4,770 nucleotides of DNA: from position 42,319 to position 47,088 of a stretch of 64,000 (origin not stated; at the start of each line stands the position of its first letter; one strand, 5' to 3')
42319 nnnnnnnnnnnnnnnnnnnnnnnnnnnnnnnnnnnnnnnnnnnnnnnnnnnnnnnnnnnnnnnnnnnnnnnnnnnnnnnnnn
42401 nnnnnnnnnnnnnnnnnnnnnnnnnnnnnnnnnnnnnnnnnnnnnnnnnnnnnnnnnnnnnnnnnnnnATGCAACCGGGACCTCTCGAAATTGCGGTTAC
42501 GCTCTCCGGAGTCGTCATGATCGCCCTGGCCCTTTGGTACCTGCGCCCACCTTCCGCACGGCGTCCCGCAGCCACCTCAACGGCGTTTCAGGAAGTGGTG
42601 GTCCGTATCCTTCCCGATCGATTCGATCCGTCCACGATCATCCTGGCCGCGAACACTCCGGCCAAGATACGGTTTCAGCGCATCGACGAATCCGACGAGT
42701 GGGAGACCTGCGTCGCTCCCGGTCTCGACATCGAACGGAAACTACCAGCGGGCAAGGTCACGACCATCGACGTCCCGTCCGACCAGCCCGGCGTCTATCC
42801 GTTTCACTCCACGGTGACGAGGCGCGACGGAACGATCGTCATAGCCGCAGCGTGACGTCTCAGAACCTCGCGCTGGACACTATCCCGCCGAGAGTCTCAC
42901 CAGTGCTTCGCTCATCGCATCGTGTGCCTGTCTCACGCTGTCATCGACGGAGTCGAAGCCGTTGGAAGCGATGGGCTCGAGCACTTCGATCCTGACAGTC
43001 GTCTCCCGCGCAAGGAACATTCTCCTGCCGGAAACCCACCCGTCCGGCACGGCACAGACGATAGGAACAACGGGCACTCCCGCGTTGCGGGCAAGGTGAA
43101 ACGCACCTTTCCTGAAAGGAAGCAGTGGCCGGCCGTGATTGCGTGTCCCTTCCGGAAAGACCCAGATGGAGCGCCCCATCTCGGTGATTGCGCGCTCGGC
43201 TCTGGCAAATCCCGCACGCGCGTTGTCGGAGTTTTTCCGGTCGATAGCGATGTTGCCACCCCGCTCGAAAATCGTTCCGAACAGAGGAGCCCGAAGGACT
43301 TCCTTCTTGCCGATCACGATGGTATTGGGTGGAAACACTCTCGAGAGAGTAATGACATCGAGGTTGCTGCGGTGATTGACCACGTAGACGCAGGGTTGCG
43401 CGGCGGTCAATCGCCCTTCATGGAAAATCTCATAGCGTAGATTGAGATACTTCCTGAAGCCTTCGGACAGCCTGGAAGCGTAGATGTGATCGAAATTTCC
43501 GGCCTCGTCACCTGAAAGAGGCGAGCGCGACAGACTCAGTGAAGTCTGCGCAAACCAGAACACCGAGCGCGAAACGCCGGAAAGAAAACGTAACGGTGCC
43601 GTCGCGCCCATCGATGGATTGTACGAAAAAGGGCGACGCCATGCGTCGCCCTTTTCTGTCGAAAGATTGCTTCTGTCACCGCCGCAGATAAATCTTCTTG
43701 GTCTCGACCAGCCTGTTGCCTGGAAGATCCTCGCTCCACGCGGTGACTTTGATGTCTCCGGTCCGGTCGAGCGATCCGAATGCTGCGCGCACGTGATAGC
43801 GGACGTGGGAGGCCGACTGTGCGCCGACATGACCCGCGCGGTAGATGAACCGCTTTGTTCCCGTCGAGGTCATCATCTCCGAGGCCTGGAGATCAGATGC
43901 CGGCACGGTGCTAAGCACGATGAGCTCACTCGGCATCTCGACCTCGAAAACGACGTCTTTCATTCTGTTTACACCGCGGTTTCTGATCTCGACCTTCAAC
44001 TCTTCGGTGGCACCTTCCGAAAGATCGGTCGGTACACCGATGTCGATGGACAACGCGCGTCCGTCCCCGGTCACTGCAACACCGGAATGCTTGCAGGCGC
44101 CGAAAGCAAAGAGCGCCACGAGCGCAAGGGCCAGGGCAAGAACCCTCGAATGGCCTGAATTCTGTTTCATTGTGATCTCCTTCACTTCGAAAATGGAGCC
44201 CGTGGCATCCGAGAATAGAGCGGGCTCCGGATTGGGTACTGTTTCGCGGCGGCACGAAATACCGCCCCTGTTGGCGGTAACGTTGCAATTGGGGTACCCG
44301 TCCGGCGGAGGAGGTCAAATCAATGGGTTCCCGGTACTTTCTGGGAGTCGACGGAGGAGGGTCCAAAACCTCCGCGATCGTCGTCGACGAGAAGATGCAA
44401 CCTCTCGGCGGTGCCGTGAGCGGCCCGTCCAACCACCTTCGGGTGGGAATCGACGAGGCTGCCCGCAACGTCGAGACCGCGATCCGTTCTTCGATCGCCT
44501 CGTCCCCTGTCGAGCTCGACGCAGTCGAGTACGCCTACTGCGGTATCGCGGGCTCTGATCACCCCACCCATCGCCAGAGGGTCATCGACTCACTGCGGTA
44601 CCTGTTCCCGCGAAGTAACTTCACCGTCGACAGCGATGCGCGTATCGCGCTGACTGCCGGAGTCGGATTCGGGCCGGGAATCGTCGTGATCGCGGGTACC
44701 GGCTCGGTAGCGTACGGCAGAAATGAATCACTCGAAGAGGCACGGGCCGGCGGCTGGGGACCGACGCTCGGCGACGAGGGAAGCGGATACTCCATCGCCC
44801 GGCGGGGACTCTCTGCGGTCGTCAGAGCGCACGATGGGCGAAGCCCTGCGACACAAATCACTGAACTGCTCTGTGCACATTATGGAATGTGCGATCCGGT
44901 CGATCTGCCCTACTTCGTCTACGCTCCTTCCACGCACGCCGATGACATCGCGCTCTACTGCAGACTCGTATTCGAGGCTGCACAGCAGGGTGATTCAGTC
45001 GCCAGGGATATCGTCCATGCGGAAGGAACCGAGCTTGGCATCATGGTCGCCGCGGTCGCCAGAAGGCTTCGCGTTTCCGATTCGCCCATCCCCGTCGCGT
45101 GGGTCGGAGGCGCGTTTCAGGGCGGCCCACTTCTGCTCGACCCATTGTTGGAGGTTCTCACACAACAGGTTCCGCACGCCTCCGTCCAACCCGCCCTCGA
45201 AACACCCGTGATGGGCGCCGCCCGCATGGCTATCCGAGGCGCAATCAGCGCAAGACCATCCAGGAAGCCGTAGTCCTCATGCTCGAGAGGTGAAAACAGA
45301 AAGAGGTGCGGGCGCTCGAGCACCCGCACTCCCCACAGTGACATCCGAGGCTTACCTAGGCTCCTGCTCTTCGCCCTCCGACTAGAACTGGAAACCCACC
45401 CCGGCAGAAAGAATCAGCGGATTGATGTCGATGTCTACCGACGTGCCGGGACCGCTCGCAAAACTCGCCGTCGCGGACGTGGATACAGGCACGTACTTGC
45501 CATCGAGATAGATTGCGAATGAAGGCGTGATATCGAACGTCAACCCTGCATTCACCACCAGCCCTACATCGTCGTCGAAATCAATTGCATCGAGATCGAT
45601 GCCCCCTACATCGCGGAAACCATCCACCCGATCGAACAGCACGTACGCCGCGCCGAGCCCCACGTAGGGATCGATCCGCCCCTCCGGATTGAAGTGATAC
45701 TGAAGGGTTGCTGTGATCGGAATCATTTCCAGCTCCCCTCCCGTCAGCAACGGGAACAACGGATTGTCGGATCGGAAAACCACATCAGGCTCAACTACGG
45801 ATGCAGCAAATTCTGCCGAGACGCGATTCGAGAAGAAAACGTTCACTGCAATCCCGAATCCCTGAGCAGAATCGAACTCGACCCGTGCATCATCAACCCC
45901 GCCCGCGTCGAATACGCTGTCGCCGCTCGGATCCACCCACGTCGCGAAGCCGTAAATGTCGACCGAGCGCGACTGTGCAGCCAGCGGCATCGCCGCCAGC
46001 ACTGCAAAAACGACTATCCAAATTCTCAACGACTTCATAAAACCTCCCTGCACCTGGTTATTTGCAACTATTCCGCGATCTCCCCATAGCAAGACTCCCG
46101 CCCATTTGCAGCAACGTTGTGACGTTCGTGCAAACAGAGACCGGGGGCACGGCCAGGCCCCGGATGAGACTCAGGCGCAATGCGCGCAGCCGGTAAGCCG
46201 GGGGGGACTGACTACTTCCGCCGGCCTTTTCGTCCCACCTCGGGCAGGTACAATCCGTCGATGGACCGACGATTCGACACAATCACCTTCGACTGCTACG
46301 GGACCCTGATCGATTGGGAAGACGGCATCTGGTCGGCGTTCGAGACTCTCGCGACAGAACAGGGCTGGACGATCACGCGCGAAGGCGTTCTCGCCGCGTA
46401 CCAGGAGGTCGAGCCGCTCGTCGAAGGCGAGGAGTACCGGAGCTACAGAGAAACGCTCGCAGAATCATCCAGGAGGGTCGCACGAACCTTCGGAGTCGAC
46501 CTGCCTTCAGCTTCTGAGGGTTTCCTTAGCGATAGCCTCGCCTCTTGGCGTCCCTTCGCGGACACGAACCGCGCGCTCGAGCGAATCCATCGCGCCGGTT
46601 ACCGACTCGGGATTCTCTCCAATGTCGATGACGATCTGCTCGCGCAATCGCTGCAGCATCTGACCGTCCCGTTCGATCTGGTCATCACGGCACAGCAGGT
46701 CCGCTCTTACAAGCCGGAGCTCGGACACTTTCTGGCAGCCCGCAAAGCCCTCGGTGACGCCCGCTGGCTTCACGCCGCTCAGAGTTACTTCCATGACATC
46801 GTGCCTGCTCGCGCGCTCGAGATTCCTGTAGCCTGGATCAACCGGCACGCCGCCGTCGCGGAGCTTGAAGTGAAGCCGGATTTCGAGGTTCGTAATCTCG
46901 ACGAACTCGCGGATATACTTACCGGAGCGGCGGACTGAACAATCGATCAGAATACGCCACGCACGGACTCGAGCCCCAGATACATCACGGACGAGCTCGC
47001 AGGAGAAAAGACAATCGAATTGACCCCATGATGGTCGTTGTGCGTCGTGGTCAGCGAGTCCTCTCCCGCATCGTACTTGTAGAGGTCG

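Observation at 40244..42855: Catalytically dead P1B-type ATPase homolog coupled to a cupredoxin-like protein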

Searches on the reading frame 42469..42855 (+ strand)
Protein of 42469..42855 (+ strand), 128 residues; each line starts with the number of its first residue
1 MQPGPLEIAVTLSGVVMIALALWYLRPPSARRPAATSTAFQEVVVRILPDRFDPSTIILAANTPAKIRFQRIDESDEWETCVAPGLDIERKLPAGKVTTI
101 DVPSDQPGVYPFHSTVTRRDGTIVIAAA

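Call 3: search_protein_families(library=pfam, proteins=[window:42469-42855:+], max_evalue=0.1)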
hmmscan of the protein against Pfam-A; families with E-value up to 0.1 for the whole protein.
window:42469-42855:+ (128 aa): 1 family
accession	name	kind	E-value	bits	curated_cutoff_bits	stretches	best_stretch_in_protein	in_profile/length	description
PF13473.12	Cupredoxin_1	-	5.8e-15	55.6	27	1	16-125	3-104/104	Cupredoxin-like domain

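Call 4: search_protein_families(library=ncbifam, proteins=[window:42469-42855:+], max_evalue=0.1)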
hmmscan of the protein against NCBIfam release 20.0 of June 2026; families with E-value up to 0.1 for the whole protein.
window:42469-42855:+ (128 aa): 1 family
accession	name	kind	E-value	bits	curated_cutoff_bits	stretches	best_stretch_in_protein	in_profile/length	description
NF008595.0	PRK11562.1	equivalog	0.052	12.9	293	1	9-39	232-261/268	nitrite transporter NirC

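Call 8: search_solved_structures(query=window:42469-42855:+, show_alignments=2, max_evalue=1)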
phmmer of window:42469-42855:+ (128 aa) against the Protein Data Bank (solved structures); distinct sequences matched with E-value up to 1: 1.
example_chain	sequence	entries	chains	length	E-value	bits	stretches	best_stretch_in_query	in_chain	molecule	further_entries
2mry_A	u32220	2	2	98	1.3e-06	31.7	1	34-124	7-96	Uncharacterized protein | CupA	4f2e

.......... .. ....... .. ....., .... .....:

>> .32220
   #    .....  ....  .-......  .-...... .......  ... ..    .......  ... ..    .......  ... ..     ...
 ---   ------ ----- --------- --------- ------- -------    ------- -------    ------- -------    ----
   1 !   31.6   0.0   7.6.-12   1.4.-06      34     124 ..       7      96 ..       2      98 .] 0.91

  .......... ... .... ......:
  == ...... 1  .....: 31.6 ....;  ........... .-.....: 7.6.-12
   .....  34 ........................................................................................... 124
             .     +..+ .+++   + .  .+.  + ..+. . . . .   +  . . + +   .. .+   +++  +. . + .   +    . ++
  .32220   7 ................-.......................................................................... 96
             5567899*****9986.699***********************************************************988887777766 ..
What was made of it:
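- On CupA-type cupredoxin Cu(I) chaperone: CupA hit at E 1.3e-6 (call 8).
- It matches CupA (2mry/4f2e) at E 1.3e-6 (call 8).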

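Call 55: find_homologous_proteins(query=window:42469-42855:+, max_evalue=0.001)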
Query window:42469-42855:+ (128 aa): 6 proteins with E <= 0.001 among 20 candidates.
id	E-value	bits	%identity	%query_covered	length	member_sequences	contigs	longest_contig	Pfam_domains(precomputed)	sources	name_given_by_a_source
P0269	1.6e-77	275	100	100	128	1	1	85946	PF13473.13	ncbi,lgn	-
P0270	1.4e-64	234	87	100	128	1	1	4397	PF13473.13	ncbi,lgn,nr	ncbi:MAG TPA: cupredoxin domain-containing protein [Thermoanaerobaculia bacterium]|nr:cupredoxin dom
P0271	1.7e-52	194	72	99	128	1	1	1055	PF13473.13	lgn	-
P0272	1.1e-50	189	67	100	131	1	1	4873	PF13473.13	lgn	-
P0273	3.4e-50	187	72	98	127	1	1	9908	PF13473.13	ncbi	-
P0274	7.1e-49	183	69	99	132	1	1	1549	PF13473.13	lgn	-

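Call 62: predict_structure(alignment_id=A8)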
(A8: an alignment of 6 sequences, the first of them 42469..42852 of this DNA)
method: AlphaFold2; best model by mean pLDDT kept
length: 128 residues; sequences in the alignment: 6
mean_pLDDT: 60.7   pTM: 0.40
mean pLDDT of the five models: 60.7, 46.3, 44.0, 43.8, 41.2
residues with pLDDT >= 90: 0; 70-90: 23; 50-70: 84; < 50: 21
segments of 3 or more residues with pLDDT < 50: 29-38, 104-113
pLDDT, mean of each block of 10 residues (from residue 1): 70 82 65 45 60 59 66 67 66 55 41 53 59
secondary structure, 60 per line:
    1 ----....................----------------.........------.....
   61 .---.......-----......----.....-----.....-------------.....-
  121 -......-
elements in order: H5-24 E41-49 E56-61 E65-71 E77-82 E87-91 E97-101 E115-119 E122-127
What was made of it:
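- On CupA-type cupredoxin Cu(I) chaperone: TM helix 5-24 in a low-confidence AF2 model (call 62).
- Tried and rejected: With 6 sequences the AF2 model reached only pLDDT 60.7 (call 62), so I ran no fold search on it.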

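Call 99: search_protein_families(library=padloc, proteins=[window:42469-42855:+], max_evalue=0.01)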
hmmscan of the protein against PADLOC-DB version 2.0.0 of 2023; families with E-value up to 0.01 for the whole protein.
window:42469-42855:+ (128 aa): 0 families

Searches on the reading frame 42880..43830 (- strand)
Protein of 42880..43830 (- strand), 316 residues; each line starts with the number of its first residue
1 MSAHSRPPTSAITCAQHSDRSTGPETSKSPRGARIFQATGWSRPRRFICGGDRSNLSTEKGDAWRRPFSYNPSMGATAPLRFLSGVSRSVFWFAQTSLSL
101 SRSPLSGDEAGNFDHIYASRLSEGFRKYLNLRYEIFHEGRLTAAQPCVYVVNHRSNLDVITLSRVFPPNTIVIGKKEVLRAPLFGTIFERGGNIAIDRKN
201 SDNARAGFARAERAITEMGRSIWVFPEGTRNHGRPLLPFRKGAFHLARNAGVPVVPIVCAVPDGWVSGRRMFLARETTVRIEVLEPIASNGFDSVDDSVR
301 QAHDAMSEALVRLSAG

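Call 3: search_protein_families(library=pfam, proteins=[window:42880-43830:-], max_evalue=0.1)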
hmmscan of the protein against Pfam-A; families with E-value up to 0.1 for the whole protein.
window:42880-43830:- (316 aa): 1 family
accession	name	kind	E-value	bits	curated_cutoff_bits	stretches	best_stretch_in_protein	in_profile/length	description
PF01553.26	Acyltransferase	-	3.1e-34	118.1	23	1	140-259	9-131/132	Acyltransferase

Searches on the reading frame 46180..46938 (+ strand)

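Call 61: search_protein_families(library=pfam, proteins=[window:46180-46938:+], max_evalue=0.01)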
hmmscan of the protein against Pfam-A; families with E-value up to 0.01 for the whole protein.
window:46180-46938:+ (252 aa): 3 families
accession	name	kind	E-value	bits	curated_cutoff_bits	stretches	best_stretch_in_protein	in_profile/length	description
PF00702.32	Hydrolase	-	1.1e-09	39.4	26.4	1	33-192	2-168/191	haloacid dehalogenase-like hydrolase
PF13419.12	HAD_2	-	1.5e-09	38.7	23.8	1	35-192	1-149/178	Haloacid dehalogenase-like hydrolase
PF13344.12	Hydrolase_6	-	0.0063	17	27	0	124-189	14-78/101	Haloacid dehalogenase-like hydrolase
